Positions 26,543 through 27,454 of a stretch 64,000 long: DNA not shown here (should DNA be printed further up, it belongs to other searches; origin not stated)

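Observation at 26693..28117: Two-gene module: Abi-alpha-like protein plus HExxH metallopeptidase-like protein (possibly an undescribed defense pair)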

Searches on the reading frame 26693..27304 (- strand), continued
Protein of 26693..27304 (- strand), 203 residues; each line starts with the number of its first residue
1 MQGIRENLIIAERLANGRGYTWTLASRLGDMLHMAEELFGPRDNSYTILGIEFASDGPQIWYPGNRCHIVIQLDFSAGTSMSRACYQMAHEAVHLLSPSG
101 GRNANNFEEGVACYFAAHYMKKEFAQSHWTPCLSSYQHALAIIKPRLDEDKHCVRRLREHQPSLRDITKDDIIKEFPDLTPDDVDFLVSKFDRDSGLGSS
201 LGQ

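Call 94: search_dna_similar(query=L174:7803-8336:+, collection=phages, mode=protein, max_evalue=0.001, max_rows=15)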
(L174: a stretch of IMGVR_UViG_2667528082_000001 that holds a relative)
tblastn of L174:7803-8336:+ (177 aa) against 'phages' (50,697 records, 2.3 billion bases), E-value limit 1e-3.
No match.
